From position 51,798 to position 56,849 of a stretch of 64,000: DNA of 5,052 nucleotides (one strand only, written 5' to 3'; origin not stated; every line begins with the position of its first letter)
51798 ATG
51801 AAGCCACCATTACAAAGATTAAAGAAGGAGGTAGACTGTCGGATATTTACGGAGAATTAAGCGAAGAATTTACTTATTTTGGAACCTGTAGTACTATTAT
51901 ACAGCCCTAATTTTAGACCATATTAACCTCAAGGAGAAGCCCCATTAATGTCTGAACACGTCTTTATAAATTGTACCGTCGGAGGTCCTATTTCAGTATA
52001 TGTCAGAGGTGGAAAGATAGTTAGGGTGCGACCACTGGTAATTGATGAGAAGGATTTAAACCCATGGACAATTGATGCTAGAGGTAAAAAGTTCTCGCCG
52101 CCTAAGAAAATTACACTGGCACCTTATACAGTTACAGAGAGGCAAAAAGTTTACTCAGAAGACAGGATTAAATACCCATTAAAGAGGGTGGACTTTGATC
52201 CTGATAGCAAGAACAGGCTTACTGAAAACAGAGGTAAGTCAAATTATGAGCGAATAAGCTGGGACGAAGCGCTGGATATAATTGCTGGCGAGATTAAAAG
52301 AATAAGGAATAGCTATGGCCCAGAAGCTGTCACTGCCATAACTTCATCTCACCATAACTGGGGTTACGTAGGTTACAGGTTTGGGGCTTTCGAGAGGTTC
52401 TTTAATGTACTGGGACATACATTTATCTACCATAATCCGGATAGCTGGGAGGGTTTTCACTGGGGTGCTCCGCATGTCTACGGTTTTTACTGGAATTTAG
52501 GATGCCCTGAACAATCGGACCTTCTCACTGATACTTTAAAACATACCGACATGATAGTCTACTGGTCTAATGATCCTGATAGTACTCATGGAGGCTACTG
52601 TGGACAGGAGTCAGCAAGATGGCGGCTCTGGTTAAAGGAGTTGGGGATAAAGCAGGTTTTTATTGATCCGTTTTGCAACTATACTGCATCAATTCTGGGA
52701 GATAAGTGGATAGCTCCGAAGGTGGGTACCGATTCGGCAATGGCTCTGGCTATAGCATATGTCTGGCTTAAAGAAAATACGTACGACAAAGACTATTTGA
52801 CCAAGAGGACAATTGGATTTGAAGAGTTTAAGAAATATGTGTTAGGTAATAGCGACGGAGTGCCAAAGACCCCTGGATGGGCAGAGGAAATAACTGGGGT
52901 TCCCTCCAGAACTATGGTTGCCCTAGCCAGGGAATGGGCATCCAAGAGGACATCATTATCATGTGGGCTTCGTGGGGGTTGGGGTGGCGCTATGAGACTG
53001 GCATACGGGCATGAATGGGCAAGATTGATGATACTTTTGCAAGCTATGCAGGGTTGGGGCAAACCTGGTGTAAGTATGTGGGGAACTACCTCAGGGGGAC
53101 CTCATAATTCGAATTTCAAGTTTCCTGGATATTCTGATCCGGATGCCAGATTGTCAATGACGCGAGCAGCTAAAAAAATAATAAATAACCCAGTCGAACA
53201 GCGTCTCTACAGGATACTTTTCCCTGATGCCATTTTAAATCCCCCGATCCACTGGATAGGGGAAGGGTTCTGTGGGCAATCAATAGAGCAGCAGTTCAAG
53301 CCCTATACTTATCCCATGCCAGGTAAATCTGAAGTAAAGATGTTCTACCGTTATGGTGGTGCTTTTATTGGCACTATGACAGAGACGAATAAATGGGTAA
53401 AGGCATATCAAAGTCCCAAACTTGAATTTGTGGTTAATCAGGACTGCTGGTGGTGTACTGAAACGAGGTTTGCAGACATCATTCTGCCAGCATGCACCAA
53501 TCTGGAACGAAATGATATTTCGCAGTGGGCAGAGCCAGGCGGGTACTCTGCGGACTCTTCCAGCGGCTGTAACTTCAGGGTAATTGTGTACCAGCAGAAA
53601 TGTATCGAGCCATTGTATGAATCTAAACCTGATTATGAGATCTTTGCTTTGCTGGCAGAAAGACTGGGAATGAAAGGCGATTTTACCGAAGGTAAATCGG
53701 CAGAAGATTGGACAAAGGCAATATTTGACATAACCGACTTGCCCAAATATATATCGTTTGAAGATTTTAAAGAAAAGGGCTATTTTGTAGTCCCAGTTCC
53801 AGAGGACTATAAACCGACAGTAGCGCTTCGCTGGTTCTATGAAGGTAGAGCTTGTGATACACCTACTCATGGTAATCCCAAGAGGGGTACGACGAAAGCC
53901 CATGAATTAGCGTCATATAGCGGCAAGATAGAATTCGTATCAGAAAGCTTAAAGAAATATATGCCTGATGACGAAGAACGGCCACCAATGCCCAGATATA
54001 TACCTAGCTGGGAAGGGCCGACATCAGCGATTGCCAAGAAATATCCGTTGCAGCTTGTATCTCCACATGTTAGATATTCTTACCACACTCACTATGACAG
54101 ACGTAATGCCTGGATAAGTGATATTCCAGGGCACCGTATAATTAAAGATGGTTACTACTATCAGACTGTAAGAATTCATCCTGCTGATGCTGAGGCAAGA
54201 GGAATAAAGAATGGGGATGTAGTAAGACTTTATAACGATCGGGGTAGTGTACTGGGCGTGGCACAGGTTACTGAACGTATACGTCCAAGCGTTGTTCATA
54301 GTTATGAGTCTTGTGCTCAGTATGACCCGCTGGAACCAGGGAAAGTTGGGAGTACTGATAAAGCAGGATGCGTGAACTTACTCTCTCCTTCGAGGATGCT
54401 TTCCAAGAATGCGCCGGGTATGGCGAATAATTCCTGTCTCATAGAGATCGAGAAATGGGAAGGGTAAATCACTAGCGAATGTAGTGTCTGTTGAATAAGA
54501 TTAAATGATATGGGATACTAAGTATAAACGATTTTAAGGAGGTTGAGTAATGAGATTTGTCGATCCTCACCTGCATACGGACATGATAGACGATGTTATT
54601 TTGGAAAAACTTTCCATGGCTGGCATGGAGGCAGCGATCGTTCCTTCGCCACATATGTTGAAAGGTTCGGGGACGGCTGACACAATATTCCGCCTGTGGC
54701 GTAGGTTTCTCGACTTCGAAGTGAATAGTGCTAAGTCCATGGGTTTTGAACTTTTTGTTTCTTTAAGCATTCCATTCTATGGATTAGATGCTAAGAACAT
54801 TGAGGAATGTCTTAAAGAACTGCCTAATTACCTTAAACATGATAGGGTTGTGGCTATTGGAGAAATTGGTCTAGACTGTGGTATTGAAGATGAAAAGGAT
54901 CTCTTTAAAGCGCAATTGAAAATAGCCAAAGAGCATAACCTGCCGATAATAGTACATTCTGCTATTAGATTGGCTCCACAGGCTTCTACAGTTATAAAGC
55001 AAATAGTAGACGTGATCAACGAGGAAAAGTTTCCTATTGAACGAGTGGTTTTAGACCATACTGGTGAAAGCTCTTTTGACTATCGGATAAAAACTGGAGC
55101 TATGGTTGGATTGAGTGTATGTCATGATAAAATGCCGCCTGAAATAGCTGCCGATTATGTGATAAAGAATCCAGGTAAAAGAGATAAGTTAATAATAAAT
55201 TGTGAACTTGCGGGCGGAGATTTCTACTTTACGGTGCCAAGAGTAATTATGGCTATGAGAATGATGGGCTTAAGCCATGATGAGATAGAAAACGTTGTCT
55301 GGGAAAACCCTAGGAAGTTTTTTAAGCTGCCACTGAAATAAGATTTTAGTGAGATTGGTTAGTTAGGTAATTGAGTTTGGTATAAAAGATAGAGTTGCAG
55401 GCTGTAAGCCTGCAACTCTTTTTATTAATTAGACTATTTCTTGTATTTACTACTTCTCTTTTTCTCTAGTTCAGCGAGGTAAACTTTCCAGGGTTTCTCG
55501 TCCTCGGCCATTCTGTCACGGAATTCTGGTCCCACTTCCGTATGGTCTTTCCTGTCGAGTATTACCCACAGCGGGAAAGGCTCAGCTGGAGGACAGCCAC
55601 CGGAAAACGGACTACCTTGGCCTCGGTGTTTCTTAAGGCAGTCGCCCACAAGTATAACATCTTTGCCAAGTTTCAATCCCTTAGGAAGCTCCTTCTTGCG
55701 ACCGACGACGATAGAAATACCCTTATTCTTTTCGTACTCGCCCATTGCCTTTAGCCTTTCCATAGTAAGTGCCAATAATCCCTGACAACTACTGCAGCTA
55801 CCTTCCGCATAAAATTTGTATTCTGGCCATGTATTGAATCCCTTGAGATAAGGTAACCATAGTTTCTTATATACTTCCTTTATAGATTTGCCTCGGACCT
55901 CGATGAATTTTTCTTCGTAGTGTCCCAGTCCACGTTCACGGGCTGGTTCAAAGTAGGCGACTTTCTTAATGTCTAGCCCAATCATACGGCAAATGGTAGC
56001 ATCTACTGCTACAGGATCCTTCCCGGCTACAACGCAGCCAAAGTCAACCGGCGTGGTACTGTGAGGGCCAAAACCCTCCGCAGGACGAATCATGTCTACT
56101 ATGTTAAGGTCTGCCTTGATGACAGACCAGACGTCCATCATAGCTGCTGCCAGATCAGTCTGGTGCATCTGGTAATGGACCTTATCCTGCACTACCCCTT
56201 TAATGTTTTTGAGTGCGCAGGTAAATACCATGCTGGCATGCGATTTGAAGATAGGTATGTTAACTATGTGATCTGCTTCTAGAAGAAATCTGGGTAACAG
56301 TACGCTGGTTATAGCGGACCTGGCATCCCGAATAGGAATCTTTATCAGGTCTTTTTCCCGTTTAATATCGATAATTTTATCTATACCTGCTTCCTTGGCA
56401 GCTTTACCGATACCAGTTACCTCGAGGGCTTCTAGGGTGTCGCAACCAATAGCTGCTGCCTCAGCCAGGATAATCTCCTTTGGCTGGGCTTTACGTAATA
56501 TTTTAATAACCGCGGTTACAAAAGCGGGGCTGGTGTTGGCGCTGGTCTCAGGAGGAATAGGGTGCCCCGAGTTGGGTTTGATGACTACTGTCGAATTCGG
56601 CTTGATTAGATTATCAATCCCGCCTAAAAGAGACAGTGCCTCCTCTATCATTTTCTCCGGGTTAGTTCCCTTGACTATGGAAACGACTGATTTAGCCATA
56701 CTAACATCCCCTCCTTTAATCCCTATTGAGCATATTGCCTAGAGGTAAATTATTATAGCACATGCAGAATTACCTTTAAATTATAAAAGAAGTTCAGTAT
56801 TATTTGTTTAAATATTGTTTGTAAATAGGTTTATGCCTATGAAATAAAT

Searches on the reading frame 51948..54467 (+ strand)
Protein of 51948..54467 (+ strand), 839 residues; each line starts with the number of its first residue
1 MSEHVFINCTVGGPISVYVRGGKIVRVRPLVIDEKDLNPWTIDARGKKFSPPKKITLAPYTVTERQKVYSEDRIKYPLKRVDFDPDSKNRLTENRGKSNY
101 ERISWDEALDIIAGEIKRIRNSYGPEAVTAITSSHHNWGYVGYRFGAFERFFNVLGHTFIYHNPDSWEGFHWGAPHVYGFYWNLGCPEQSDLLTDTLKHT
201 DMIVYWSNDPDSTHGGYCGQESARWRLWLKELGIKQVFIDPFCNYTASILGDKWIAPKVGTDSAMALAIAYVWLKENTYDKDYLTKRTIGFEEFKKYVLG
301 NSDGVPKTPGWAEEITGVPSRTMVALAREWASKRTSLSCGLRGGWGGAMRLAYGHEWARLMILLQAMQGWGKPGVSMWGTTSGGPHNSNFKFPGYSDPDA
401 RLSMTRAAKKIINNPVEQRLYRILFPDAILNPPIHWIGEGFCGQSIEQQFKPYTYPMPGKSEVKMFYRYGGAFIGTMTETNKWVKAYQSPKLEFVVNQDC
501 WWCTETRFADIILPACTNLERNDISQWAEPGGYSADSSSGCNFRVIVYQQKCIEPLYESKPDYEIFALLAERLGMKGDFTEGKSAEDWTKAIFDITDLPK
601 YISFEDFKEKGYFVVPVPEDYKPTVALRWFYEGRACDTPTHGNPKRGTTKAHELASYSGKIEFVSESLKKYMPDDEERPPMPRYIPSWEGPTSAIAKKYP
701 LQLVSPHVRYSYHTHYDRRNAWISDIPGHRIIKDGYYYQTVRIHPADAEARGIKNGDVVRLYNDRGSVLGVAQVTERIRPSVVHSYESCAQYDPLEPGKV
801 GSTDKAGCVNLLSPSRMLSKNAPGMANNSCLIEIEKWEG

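Call 5: search_protein_families(library=pfam, proteins=[window:51948-54467:+])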
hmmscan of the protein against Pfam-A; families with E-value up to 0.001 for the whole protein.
window:51948-54467:+ (839 aa): 3 families
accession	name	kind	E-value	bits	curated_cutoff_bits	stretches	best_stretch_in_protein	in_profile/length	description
PF00384.28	Molybdopterin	-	4.8e-29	101.9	24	1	73-572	1-353/353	Molybdopterin oxidoreductase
PF21423.2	AhtL-like_1st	-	5.2e-22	77.6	27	1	13-65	1-53/55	Pyrogallol hydroxytransferase large subunit-like, domain 1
PF01568.27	Molydop_binding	-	2.8e-18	66.4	26.8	1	701-821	1-100/110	Molydopterin dinucleotide binding domain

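Call 6: search_solved_structures(query=window:51948-54467:+, max_evalue=0.00001)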
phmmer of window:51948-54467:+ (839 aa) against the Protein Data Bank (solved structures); distinct sequences matched with E-value up to 0.00001: 35.
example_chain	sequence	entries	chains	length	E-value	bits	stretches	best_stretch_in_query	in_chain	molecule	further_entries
4v4c_A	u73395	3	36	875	4e-279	931.2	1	7-839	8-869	Pyrogallol hydroxytransferase large subunit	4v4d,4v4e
1eu1_A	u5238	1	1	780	1.1e-88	301.1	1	66-839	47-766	DIMETHYL SULFOXIDE REDUCTASE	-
1dmr_A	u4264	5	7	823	2.9e-86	293.1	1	47-839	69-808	DMSO REDUCTASE | Dimethyl sulfoxide/trimethylamine N-oxide reductase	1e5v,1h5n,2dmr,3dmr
1e60_A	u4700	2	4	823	3.6e-86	292.8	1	46-839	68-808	Dimethyl sulfoxide/trimethylamine N-oxide reductase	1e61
1dms_A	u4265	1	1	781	4e-86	292.6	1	59-839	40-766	DMSO REDUCTASE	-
4dmr_A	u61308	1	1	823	1.5e-85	290.7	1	46-839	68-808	DMSO REDUCTASE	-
1e18_A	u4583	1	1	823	1.5e-85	290.7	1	46-839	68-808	DMSO REDUCTASE.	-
7l5i_A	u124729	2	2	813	1.6e-84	287.3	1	65-838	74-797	Trimethylamine-N-oxide reductase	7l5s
9h4t_A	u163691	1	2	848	4e-66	226.4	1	68-839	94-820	Trimethylamine-N-oxide reductase 1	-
1tmo_A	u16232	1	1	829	7.6e-59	202.4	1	65-839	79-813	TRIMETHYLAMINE N-OXIDE REDUCTASE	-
5e7o_A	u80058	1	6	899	2.1e-25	91.7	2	68-288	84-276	DMSO reductase family type II enzyme, molybdopterin subunit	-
4ydd_A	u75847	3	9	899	7.7e-25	89.8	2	68-288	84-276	DMSO reductase family type II enzyme, molybdopterin subunit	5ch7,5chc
2vpw_A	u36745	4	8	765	9.5e-25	89.5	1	46-336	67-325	THIOSULFATE REDUCTASE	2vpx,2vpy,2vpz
1aa6_A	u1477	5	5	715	5.3e-24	87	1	95-374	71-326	FORMATE DEHYDROGENASE H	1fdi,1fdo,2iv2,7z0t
7bkb_D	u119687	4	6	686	1.8e-22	82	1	98-303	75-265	Formate dehydrogenase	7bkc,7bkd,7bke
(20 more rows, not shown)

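Call 10: search_protein_families(library=ncbifam, proteins=[window:51948-54467:+], max_evalue=0.00001)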
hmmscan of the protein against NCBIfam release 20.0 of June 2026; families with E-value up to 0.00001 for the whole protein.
window:51948-54467:+ (839 aa): 21 families
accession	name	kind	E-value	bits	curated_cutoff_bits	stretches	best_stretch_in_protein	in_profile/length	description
TIGR00509.1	bisC_fam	subfamily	1.1e-121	407.5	1017.55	1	65-839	36-756/772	molybdopterin guanine dinucleotide-containing S/N-oxide reductase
TIGR02166.1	dmsA_ynfE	subfamily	1.2e-105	354.4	777.7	1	59-836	90-793/794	DMSO/selenate family reductase complex A subunit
NF011682.0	PRK15102.1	equivalog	7.8e-94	315.3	909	1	65-839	85-812/829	trimethylamine-N-oxide reductase TorA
TIGR02164.1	torA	equivalog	2.3e-89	300.6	1465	1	65-839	81-808/824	trimethylamine-N-oxide reductase TorA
NF011566.1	PRK14990.1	exception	7.1e-75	252.5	1600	1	64-836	110-813/814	dimethylsulfoxide reductase subunit A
NF041884.1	selenate_YnfF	exception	9.5e-64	215.6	1650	1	65-836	97-797/798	selenate/tellurate reductase subunit YnfF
NF041885.1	selenate_YnfE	exception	8.7e-63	212.3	1675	1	65-836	100-804/805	selenate/tellurate reductase subunit YnfE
TIGR01591.1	Fdh-alpha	equivalog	2.6e-47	161.3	666.25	2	8-335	5-279/672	formate dehydrogenase subunit alpha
TIGR03479.1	DMSO_red_II_alp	subfamily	3.2e-46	157.9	984.75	3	65-288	112-307/913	molybdopterin-dependent oxidoreductase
NF012032.0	PRK15488.1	equivalog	3.7e-45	154.2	694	3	475-790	442-717/759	thiosulfate reductase PhsA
NF041714.1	arsenate_red_ArrA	equivalog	4.4e-22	78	1600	1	41-288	73-296/848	arsenate respiratory reductase molybdopterin-containing subunit ArrA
TIGR01580.1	narG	equivalog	7.2e-21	73.5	1084.15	1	86-282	143-322/1235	nitrate reductase subunit alpha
NF047855.1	AssmNtatRedNasC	equivalog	2.1e-19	69.3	1100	1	230-343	206-312/708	assimilatory nitrate reductase catalytic subunit NasC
TIGR02693.1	arsenite_ox_L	equivalog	8.8e-16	57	359.05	1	732-782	718-768/806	arsenate reductase (azurin) large subunit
NF010055.0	PRK13532.1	equivalog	5.7e-13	48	904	1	68-288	92-291/830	nitrate reductase catalytic subunit NapA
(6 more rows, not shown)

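Call 27: search_solved_structures(query=window:51948-54467:+, max_evalue=1e-100, show_alignments=1)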
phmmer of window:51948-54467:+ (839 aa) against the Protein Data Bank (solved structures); distinct sequences matched with E-value up to 1e-100: 1.
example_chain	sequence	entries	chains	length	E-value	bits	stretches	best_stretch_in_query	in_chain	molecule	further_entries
4v4c_A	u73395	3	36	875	4e-279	931.2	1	7-839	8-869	Pyrogallol hydroxytransferase large subunit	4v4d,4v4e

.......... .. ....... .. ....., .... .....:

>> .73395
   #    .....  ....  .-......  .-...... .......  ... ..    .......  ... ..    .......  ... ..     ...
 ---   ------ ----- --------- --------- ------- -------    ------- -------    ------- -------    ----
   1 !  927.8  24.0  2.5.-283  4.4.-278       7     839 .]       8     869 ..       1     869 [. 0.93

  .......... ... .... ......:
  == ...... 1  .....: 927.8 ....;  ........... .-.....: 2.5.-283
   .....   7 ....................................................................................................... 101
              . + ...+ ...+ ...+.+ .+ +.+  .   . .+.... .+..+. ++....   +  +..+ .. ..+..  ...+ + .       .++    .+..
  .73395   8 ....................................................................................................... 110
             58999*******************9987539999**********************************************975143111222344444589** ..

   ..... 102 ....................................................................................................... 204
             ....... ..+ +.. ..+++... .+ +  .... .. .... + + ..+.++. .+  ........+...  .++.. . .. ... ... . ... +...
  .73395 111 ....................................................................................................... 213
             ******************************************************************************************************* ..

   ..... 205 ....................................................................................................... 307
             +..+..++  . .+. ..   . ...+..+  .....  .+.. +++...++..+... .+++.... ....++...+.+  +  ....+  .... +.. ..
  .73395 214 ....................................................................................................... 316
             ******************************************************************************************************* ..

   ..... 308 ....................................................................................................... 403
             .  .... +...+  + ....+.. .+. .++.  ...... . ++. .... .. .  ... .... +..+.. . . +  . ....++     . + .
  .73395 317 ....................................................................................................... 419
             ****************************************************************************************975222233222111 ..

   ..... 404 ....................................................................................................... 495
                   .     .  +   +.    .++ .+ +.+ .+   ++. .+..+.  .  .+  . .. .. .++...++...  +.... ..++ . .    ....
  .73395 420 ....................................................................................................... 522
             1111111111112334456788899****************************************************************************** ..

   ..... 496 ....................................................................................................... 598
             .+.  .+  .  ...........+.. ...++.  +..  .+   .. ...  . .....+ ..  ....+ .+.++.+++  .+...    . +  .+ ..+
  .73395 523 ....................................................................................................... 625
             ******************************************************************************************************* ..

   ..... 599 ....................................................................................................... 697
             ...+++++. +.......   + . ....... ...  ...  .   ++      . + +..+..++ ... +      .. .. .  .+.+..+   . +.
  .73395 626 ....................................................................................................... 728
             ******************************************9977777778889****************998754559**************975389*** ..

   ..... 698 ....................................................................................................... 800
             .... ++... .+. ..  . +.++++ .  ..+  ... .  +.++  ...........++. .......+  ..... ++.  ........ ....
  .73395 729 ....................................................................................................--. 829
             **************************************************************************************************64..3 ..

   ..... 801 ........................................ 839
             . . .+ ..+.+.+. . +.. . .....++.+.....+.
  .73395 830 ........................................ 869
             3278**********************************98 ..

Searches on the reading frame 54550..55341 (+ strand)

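Call 5: search_protein_families(library=pfam, proteins=[window:54550-55341:+])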
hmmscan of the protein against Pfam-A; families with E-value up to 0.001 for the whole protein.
window:54550-55341:+ (263 aa): 2 families
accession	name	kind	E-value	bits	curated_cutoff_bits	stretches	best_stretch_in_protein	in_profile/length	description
PF01026.27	TatD_DNase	-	4.5e-15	56.2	27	1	4-170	1-154/253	TatD related DNase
PF02126.24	PTE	-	9e-05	22.5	22.4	0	103-259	127-298/298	Phosphotriesterase family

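Call 10: search_protein_families(library=ncbifam, proteins=[window:54550-55341:+], max_evalue=0.00001)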
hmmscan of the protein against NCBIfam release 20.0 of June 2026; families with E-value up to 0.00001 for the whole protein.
window:54550-55341:+ (263 aa): 2 families
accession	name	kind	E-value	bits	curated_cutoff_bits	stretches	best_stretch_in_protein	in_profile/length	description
TIGR00010.1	TIGR00010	subfamily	5.1e-12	45.8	206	1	69-140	54-130/253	YchF/TatD family DNA exonuclease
NF008522.0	PRK11449.1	equivalog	2.3e-06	26.9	481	0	94-138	84-135/259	metal-dependent hydrolase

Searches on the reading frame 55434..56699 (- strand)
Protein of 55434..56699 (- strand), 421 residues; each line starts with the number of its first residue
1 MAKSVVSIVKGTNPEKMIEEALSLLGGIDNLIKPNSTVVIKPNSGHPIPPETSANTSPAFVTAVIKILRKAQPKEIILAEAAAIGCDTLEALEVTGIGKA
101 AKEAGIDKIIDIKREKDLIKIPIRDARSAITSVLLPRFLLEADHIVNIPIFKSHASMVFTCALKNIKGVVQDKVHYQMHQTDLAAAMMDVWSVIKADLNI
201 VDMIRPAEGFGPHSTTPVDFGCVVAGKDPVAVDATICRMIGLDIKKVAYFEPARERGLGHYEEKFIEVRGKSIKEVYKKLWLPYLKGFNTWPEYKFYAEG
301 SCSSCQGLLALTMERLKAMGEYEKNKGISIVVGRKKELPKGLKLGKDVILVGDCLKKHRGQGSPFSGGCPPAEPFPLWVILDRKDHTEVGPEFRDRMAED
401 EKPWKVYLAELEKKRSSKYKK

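Call 5: search_protein_families(library=pfam, proteins=[window:55434-56699:-])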
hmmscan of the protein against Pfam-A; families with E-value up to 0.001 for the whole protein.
window:55434-56699:- (421 aa): 1 family
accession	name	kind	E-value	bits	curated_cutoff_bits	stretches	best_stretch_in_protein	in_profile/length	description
PF04015.17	DUF362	-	3.4e-48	164.8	24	1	38-238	1-200/200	Domain of unknown function (DUF362)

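Call 10: search_protein_families(library=ncbifam, proteins=[window:55434-56699:-], max_evalue=0.00001)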
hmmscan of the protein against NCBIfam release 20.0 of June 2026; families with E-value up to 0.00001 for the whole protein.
window:55434-56699:- (421 aa): 1 family
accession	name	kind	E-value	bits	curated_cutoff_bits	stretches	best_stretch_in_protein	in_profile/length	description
NF052623.1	Npun_F2552_fam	equivalog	3.9e-21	75.8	500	1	15-261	17-260/314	Npun_F2552 family protein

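Call 52: search_solved_structures(query=window:55434-56699:-, max_evalue=0.01)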
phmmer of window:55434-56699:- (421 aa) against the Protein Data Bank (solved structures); distinct sequences matched with E-value up to 0.01: 0.

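Call 86: predict_structure(protein=window:55434-56699:-)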
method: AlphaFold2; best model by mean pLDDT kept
length: 421 residues; sequences in the alignment: 1
mean_pLDDT: 35.0   pTM: 0.25
mean pLDDT of the five models: 35.0, 33.4, 30.1, 28.5, 28.0
residues with pLDDT >= 90: 0; 70-90: 0; 50-70: 36; < 50: 385
segments of 3 or more residues with pLDDT < 50: 1-55, 79-92, 107-421
pLDDT, mean of each block of 10 residues (from residue 1): 34 40 38 43 36 45 59 52 44 57 56 33 27 30 27 28 28 27 29 27 25 26 27 30 37 38 41 39 30 24 28 37 37 38 34 31 32 35 34 31 27 32 31
secondary structure, 60 per line:
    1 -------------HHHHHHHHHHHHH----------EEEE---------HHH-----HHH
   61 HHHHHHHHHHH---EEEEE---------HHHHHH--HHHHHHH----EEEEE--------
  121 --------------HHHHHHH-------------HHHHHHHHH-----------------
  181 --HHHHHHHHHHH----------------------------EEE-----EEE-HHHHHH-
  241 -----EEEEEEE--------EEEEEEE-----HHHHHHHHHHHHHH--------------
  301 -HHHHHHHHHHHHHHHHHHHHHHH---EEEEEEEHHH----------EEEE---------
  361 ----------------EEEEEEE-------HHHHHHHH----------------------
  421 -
elements in order: H14-26 E37-40 H58-71 E75-79 H89-94 H97-103 E108-112 H135-141 H155-163 H183-193 E222-224 E230-232 H234-239 E246-252 E261-267 H273-286 H302-324 E328-334 E348-351 E377-383 H391-398
